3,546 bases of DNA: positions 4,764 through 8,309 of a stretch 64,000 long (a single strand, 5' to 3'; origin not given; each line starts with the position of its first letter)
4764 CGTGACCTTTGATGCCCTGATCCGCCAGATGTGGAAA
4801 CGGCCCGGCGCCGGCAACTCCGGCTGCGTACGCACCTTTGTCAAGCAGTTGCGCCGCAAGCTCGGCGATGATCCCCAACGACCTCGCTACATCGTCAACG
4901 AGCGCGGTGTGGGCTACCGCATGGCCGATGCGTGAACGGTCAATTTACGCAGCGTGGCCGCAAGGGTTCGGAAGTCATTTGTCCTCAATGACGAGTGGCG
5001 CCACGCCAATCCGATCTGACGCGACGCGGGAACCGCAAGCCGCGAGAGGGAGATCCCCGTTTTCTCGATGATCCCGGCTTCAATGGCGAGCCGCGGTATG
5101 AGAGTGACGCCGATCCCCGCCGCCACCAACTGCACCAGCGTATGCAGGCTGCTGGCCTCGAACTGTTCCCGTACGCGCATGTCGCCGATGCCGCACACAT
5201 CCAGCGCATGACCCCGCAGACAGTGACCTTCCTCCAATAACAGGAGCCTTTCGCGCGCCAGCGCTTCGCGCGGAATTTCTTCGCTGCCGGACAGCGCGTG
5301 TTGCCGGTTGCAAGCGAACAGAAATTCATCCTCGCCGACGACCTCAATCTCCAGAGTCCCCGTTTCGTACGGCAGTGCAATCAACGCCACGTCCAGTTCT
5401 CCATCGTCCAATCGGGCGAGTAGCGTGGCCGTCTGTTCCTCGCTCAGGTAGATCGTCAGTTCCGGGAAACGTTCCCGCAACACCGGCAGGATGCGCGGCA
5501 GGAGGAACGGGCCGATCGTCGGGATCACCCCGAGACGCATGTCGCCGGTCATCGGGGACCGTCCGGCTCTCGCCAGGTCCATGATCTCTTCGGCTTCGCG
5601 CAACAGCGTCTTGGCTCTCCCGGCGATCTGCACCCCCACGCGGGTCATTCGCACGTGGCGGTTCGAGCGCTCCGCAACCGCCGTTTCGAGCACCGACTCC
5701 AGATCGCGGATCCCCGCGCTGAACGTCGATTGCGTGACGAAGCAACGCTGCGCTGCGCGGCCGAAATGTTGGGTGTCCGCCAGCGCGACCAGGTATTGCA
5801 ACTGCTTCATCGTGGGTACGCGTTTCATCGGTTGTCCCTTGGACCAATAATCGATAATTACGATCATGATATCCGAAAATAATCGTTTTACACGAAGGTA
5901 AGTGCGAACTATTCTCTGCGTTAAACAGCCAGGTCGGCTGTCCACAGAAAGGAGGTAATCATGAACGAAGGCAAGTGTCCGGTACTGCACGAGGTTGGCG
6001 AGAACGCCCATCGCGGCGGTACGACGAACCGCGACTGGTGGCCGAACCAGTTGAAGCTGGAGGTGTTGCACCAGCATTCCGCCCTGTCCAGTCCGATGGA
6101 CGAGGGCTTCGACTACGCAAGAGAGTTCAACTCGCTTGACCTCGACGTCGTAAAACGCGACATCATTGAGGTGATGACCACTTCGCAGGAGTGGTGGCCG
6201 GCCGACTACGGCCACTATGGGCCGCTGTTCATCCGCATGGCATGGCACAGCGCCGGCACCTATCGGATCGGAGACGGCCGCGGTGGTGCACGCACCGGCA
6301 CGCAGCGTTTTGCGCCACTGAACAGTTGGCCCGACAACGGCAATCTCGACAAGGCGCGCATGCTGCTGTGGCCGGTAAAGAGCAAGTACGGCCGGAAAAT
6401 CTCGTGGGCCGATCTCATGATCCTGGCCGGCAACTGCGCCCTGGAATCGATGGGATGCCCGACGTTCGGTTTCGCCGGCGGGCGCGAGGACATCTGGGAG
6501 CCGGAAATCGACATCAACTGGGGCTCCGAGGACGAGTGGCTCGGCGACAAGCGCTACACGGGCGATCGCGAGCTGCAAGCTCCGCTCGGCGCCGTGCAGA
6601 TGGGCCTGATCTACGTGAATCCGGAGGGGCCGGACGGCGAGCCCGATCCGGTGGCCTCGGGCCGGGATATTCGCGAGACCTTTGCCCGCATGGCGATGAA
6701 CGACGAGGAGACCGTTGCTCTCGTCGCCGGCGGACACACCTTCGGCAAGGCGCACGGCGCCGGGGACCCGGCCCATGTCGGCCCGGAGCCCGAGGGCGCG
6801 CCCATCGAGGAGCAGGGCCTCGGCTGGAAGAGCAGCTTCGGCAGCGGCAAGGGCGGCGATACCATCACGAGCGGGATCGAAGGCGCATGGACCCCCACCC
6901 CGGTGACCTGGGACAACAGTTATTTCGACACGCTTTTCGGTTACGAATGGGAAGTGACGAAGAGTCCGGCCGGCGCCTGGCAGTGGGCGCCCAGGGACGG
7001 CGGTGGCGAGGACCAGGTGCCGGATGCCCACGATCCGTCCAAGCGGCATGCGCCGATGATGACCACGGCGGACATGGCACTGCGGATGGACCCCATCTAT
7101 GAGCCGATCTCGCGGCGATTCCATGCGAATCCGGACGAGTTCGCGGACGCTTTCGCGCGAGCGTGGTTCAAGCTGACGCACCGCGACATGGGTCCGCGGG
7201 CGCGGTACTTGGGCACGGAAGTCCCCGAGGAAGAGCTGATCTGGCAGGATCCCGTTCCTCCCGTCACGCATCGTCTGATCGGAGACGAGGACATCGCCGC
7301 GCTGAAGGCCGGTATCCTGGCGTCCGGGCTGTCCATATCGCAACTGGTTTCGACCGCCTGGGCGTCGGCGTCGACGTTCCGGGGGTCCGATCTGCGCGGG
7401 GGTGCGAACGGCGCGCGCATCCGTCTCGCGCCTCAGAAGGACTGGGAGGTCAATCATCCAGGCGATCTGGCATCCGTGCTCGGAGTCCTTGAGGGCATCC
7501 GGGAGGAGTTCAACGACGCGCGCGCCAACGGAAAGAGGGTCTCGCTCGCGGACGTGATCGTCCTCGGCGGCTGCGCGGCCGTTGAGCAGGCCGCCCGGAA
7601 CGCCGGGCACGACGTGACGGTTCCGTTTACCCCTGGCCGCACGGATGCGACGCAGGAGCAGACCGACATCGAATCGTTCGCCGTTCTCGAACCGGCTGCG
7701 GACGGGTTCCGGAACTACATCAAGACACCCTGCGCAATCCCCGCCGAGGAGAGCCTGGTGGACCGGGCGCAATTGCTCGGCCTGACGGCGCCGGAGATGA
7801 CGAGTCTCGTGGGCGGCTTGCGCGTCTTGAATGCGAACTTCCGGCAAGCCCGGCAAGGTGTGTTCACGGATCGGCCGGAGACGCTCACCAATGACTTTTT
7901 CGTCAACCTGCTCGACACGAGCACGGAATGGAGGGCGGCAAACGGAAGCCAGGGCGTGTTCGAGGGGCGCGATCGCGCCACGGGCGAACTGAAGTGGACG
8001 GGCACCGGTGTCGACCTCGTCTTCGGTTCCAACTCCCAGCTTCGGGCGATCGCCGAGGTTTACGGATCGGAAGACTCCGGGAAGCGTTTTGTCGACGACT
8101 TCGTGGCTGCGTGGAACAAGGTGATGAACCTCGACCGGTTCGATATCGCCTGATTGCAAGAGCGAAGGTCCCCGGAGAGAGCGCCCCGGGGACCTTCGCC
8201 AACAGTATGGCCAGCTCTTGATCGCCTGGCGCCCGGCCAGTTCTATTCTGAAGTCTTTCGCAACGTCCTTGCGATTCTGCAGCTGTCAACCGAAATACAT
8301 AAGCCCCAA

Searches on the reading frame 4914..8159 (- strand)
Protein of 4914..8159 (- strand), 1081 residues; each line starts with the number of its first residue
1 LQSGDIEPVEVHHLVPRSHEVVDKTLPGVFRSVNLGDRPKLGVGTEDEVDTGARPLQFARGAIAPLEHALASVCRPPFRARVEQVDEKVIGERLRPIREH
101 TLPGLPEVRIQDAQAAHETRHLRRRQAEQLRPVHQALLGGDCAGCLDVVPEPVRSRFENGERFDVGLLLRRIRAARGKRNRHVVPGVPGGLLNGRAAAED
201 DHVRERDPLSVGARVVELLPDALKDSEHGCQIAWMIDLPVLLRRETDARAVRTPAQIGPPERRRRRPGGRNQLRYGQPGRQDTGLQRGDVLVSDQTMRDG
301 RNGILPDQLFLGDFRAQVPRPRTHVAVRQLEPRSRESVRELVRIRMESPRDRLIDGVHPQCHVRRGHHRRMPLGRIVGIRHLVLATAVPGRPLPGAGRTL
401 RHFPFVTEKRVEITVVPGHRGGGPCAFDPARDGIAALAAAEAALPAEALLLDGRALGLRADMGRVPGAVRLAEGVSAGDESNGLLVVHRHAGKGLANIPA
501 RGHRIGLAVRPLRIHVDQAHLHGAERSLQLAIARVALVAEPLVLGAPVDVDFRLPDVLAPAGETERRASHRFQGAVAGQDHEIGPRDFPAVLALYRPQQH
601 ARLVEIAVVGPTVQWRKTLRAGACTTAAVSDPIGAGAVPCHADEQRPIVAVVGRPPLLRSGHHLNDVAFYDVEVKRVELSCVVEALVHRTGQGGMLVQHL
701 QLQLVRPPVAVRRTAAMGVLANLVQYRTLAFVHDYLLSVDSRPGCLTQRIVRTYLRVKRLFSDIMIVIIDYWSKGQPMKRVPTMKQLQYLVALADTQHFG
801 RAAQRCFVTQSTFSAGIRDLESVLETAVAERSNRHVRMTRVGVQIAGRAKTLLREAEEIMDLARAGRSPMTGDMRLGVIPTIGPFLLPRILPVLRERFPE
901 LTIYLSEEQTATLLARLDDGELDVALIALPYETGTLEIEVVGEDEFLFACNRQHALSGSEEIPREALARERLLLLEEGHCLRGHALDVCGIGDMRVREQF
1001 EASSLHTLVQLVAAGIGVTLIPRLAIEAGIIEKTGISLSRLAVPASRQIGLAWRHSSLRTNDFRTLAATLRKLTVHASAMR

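Call 11: search_protein_families(library=pfam, proteins=[window:4914-8159:-], max_evalue=0.001)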
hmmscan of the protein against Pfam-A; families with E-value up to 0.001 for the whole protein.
window:4914-8159:- (1081 aa): 2 families
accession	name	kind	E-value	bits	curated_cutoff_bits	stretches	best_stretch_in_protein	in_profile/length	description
PF03466.25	LysR_substrate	-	2e-44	151.9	28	1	871-1072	5-206/209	LysR substrate binding domain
PF00126.33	HTH_1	-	9.9e-15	54.7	26.6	1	785-842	2-59/60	Bacterial regulatory helix-turn-helix protein, lysR family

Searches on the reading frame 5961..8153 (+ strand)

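Call 11: search_protein_families(library=pfam, proteins=[window:5961-8153:+], max_evalue=0.001)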
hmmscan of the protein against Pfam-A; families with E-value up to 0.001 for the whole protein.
window:5961-8153:+ (730 aa): 1 family
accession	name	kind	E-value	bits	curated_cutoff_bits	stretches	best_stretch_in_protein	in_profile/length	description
PF00141.28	peroxidase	-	1.2e-72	245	27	2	81-390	10-237/237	Peroxidase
